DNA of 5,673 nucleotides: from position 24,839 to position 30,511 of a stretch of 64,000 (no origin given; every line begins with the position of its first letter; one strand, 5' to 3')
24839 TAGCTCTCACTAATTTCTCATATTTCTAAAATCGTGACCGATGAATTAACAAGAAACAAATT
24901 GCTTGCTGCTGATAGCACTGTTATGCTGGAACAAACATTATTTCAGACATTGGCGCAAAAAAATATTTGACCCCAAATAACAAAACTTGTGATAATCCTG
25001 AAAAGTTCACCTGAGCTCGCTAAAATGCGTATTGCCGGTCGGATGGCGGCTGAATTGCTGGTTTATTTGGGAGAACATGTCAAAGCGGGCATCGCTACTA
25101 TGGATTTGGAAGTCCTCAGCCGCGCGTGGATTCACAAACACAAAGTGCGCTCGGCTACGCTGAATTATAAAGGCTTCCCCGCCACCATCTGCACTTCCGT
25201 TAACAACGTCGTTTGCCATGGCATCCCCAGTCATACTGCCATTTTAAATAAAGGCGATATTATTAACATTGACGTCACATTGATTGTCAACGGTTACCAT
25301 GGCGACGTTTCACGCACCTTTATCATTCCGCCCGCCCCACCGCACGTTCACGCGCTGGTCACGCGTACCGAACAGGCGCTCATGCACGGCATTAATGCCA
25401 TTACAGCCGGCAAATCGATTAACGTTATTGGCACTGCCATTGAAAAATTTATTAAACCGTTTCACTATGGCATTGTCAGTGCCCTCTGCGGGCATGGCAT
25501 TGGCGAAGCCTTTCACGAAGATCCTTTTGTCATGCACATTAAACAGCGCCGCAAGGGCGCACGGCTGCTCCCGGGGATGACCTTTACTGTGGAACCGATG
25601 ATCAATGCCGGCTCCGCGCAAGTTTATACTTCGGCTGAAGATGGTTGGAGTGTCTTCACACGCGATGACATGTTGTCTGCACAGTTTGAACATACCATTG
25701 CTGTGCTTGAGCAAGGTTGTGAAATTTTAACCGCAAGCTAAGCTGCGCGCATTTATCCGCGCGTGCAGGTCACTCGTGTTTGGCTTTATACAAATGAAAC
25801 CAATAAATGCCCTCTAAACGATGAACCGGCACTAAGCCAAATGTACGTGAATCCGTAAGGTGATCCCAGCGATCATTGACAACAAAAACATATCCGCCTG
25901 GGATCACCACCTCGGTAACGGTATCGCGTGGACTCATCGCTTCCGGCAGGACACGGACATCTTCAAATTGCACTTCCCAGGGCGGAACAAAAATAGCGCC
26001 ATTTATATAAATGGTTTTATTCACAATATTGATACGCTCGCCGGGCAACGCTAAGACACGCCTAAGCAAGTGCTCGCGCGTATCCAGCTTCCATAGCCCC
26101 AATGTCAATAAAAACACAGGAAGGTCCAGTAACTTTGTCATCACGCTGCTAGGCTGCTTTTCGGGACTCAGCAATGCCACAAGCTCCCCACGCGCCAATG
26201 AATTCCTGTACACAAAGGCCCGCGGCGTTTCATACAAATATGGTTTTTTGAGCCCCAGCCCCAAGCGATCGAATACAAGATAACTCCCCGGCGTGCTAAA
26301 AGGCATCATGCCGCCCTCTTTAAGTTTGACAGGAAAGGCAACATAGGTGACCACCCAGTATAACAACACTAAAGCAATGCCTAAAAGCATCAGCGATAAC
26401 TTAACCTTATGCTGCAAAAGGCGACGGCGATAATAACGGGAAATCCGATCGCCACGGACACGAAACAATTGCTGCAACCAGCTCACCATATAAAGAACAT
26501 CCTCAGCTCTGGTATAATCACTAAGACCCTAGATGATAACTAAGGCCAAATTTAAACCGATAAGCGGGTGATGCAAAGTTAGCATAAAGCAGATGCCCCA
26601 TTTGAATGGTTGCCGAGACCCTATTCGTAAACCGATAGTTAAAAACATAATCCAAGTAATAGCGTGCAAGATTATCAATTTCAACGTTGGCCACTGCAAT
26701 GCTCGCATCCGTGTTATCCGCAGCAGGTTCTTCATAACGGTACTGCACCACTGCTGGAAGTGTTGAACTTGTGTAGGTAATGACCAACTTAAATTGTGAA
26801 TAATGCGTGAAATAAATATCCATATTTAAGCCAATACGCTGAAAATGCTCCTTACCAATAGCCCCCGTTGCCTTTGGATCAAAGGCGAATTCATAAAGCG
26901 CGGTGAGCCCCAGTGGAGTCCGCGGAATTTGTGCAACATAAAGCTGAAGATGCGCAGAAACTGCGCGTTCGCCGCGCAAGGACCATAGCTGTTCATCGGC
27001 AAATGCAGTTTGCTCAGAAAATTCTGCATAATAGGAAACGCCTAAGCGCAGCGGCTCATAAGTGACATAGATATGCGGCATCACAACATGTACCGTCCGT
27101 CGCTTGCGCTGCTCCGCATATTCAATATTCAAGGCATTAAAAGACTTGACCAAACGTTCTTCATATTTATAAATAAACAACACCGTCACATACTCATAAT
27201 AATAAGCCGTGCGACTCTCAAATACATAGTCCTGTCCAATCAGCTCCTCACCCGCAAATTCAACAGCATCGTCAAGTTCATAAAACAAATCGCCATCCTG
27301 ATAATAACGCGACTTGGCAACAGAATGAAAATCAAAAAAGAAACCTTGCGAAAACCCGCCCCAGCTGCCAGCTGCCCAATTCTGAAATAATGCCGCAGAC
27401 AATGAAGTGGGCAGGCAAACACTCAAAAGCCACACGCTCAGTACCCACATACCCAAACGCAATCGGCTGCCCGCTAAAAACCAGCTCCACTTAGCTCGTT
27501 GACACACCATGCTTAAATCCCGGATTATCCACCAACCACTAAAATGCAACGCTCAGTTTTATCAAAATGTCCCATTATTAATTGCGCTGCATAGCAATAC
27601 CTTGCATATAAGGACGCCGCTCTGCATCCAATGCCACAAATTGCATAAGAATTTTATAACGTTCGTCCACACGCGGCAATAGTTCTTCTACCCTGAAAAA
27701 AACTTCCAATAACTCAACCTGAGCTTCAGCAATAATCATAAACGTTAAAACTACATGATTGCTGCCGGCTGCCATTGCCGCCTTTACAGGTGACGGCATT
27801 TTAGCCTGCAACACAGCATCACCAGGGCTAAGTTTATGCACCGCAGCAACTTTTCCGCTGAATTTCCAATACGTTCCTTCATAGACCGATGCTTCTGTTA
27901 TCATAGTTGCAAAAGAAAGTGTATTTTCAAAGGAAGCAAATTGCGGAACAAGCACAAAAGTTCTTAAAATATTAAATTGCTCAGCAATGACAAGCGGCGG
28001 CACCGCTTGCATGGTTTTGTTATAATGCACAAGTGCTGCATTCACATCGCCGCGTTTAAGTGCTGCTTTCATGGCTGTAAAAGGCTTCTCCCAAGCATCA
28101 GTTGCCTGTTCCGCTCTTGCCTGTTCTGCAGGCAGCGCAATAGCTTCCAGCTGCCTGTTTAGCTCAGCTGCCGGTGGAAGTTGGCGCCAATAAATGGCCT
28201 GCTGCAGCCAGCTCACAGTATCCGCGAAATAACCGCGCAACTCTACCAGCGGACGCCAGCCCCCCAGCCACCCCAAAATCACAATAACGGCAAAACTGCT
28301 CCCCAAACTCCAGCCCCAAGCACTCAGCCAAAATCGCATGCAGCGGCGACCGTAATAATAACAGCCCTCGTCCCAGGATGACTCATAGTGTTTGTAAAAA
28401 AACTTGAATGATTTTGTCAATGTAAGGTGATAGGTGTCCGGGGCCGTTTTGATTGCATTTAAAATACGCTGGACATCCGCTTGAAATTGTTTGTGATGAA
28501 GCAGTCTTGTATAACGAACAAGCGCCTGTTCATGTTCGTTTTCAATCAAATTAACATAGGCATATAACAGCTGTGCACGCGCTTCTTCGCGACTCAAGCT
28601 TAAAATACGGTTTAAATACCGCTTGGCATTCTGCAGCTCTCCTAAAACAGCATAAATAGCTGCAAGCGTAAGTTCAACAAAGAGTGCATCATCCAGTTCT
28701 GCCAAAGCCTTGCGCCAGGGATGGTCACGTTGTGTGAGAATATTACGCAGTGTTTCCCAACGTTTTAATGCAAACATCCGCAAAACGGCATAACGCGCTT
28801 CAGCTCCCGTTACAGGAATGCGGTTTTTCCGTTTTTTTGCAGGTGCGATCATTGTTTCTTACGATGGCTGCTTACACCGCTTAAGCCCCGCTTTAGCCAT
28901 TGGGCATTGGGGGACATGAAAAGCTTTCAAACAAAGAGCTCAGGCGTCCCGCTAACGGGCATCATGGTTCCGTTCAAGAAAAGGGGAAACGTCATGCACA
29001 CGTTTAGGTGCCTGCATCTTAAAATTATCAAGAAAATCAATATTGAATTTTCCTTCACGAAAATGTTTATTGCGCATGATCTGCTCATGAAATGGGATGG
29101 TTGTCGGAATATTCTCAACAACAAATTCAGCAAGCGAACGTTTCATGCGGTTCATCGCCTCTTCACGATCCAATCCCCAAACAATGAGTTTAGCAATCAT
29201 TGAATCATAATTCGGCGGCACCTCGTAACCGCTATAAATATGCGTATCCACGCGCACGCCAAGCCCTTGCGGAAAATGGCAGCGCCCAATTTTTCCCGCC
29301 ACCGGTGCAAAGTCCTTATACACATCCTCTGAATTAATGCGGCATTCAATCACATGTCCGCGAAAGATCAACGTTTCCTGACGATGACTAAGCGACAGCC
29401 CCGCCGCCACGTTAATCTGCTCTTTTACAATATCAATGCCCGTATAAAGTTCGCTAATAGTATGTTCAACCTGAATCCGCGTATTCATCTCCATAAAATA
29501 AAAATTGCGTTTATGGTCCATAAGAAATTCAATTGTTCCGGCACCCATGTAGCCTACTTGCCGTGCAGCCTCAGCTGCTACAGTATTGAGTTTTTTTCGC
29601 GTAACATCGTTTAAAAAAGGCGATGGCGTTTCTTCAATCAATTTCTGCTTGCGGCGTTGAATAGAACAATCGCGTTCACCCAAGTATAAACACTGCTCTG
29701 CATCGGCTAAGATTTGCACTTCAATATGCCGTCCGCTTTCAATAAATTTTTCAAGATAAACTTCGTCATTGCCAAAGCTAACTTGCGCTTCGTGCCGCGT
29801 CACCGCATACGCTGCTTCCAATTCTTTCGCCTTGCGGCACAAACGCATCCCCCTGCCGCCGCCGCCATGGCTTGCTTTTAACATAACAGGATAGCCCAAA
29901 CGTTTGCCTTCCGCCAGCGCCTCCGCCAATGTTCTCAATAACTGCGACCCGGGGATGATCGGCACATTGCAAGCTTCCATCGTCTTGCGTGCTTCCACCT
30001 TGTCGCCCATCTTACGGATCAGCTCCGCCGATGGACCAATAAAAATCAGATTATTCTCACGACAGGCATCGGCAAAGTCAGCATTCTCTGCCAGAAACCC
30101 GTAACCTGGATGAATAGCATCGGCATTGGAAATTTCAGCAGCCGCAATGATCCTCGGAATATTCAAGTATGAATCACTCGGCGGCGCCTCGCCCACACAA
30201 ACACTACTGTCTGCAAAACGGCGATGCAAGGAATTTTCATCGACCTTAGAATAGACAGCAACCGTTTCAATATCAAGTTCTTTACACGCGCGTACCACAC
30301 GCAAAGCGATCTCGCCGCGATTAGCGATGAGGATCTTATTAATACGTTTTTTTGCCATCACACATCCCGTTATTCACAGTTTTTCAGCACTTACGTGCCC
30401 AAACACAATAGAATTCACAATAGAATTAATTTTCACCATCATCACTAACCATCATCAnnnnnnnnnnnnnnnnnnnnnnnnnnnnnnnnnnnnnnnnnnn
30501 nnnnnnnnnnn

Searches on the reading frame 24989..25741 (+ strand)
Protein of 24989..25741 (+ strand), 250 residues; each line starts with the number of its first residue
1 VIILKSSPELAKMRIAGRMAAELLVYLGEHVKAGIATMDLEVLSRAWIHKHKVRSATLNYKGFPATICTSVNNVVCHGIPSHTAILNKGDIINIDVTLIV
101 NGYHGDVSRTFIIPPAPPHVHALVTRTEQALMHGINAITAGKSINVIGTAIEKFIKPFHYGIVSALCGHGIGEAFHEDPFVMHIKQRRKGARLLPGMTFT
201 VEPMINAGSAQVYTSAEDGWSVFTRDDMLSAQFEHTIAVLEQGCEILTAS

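Call 41: search_protein_families(library=pfam, proteins=[window:24989-25741:+], max_evalue=0.00001)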
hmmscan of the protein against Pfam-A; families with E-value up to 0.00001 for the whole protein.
window:24989-25741:+ (250 aa): 1 family
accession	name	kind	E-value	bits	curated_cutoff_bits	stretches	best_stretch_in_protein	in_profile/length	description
PF00557.29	Peptidase_M24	-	4.2e-43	148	23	1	12-239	2-206/208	Metallopeptidase family M24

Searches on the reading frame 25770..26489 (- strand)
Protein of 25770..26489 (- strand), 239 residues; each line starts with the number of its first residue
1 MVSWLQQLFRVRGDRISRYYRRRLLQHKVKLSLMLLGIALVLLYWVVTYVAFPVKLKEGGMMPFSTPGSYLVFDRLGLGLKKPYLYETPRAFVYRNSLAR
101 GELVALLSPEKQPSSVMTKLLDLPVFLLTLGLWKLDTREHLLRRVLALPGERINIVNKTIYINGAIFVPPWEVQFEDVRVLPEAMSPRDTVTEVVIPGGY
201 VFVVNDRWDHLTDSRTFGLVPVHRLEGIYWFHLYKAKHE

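Call 59: search_protein_families(library=pfam, proteins=[window:25770-26489:-], max_evalue=0.00001)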
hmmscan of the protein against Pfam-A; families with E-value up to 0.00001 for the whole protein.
window:25770-26489:- (239 aa): 1 family
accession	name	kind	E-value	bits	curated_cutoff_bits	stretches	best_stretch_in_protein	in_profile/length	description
PF10502.14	Peptidase_S26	-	2.9e-19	70.1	22.9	1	34-228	6-162/168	Signal peptidase, peptidase S26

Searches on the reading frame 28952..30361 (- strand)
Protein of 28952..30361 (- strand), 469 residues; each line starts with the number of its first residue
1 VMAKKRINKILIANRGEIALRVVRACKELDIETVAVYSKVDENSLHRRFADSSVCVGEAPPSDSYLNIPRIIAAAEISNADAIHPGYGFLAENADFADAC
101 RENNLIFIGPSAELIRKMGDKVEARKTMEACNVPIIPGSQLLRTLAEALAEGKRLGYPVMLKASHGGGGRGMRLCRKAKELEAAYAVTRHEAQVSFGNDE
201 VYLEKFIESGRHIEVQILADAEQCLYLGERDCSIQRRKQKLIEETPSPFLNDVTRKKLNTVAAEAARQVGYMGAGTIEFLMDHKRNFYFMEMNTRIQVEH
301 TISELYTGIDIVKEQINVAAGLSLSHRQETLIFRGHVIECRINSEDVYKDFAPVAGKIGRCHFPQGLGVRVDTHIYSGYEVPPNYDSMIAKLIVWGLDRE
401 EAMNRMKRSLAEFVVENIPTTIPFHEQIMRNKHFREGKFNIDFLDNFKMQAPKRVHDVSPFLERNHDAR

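Call 60: search_protein_families(library=pfam, proteins=[window:28952-30361:-], max_evalue=0.00001)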
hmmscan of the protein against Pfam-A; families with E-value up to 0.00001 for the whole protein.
window:28952-30361:- (469 aa): 6 families
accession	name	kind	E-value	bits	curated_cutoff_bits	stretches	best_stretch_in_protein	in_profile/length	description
PF02786.22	CPSase_L_D2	-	1.4e-71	240.8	19.8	1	120-326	1-210/211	Carbamoyl-phosphate synthase L chain, ATP binding domain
PF00289.28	Biotin_carb_N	-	3.2e-46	156.8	25.5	1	7-115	2-110/110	Biotin carboxylase, N-terminal domain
PF02785.25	Biotin_carb_C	-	3.3e-40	137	32.4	1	339-445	1-107/108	Biotin carboxylase C-terminal domain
PF07478.18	Dala_Dala_lig_C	-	1.8e-10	41.1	24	1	152-294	32-174/204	D-ala D-ala ligase C-terminus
PF02222.28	ATP-grasp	-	4.8e-09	36.6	27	1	137-295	11-162/179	ATP-grasp domain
PF02655.19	ATP-grasp_3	-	3e-06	27.9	23.2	1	119-297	2-158/160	ATP-grasp domain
